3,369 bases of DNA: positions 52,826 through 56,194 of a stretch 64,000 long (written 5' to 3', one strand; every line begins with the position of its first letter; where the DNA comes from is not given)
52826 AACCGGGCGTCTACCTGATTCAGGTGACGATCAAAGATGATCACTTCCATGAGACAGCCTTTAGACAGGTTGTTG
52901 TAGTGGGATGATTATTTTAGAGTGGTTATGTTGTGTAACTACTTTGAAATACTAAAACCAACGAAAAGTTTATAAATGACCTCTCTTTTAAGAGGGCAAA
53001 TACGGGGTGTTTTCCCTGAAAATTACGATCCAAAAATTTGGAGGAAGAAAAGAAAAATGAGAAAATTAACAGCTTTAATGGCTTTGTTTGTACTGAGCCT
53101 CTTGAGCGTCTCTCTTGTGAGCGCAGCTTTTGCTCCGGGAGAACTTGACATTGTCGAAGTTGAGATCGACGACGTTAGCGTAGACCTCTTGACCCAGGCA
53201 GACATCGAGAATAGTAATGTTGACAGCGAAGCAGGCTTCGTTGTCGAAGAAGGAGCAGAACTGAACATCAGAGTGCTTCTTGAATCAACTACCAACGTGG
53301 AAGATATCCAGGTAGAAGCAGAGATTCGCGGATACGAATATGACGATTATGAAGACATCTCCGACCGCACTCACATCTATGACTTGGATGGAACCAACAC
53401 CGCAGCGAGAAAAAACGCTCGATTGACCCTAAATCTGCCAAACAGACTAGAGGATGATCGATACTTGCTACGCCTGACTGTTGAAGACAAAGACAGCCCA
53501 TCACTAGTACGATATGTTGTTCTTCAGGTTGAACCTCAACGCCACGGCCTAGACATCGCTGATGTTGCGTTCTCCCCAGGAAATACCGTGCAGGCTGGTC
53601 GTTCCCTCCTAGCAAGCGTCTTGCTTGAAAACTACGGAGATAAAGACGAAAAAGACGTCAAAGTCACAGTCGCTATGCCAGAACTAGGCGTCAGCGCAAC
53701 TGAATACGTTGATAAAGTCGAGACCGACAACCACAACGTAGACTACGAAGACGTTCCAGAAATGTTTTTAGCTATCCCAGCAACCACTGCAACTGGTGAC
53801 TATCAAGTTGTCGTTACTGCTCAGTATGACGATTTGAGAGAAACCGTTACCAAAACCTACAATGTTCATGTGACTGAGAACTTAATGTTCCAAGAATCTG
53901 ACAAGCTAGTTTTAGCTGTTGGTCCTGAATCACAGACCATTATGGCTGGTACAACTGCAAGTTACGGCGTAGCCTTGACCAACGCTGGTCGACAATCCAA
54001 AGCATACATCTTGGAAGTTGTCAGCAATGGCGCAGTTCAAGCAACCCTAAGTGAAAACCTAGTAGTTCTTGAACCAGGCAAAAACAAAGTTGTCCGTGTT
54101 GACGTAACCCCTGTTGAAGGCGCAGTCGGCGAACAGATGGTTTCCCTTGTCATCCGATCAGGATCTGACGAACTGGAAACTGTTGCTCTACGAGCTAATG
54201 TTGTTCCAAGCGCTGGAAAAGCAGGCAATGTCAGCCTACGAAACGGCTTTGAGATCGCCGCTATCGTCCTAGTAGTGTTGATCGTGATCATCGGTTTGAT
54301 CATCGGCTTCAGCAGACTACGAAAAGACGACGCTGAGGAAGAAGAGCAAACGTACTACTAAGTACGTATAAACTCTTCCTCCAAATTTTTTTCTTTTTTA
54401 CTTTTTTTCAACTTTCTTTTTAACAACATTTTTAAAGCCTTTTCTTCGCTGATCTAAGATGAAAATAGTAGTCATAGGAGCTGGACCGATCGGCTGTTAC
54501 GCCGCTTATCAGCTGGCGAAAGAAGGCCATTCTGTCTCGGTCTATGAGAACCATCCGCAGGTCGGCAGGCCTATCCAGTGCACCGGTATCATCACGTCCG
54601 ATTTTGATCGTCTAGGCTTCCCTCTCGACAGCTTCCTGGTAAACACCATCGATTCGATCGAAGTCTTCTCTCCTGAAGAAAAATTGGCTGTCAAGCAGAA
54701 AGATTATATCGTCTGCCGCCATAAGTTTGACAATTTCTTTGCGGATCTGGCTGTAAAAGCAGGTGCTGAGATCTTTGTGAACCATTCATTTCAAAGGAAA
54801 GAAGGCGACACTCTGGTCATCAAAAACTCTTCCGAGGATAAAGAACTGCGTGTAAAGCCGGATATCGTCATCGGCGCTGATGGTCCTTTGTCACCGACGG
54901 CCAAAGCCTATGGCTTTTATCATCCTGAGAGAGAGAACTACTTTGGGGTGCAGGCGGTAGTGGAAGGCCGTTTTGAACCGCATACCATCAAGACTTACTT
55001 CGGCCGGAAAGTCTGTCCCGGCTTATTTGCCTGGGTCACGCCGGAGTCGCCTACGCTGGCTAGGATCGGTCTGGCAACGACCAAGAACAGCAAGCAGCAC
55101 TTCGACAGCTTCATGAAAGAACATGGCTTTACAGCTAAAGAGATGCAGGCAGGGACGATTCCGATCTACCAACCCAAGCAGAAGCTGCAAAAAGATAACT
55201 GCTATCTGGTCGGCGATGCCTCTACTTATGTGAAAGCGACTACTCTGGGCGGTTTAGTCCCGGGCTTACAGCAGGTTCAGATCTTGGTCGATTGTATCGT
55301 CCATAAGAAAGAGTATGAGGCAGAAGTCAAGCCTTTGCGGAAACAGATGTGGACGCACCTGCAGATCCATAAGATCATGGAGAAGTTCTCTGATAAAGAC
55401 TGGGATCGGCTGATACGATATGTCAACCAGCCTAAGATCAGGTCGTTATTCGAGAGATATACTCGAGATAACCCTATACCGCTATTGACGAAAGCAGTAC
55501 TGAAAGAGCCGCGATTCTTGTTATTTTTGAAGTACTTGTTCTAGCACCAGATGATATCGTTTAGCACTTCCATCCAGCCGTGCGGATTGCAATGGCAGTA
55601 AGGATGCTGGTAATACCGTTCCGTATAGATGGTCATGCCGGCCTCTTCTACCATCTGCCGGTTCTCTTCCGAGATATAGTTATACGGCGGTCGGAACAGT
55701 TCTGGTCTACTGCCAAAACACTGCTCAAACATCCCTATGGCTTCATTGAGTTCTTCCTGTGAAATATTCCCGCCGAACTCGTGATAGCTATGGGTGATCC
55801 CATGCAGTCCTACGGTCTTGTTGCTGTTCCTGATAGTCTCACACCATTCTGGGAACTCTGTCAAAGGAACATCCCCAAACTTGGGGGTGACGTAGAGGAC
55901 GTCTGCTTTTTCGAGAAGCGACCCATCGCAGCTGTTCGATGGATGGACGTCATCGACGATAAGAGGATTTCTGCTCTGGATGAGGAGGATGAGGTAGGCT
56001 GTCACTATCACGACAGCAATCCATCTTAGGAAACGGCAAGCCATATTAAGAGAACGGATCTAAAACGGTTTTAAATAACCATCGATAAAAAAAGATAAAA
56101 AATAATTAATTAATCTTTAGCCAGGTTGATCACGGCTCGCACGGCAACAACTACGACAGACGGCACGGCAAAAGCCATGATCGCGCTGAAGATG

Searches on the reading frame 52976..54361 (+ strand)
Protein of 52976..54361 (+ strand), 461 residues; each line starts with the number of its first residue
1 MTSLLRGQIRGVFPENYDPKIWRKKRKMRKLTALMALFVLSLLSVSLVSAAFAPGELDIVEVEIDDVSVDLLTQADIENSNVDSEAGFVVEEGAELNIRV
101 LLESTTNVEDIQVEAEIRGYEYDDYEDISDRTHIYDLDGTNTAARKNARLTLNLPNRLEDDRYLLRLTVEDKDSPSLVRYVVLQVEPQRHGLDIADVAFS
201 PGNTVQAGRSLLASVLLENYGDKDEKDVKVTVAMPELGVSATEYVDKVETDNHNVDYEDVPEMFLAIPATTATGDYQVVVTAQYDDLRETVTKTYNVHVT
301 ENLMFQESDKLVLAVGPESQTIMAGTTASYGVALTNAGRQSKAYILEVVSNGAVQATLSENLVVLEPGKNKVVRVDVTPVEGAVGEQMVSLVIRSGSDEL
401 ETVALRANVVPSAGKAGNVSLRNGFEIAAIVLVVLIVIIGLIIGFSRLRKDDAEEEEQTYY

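Call 53: search_protein_families(library=pfam, proteins=[window:52976-54361:+], max_evalue=0.001)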
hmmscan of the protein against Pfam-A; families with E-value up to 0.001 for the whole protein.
window:52976-54361:+ (461 aa): 1 family
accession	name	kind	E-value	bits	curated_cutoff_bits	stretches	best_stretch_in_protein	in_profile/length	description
PF10633.15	NPCBM_assoc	-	5.6e-05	23.7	24.4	0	356-394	37-76/78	NPCBM-associated, NEW3 domain of alpha-galactosidase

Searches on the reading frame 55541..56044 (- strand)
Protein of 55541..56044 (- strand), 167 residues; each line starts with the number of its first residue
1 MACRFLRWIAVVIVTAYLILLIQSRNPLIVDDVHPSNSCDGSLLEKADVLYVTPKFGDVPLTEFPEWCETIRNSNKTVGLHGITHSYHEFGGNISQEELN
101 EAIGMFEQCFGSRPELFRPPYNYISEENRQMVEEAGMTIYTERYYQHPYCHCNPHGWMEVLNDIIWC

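Call 52: search_protein_families(library=pfam, proteins=[window:55541-56044:-], max_evalue=0.001)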
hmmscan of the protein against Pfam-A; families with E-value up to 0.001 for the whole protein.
window:55541-56044:- (167 aa): 2 families
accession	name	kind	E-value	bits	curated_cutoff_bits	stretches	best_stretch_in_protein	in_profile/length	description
PF10096.14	DUF2334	-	1e-08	35.5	26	1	52-149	36-152/203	Uncharacterized protein conserved in bacteria (DUF2334)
PF01522.26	Polysacc_deac_1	-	3.9e-07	30.5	23.1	1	63-139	46-123/124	Polysaccharide deacetylase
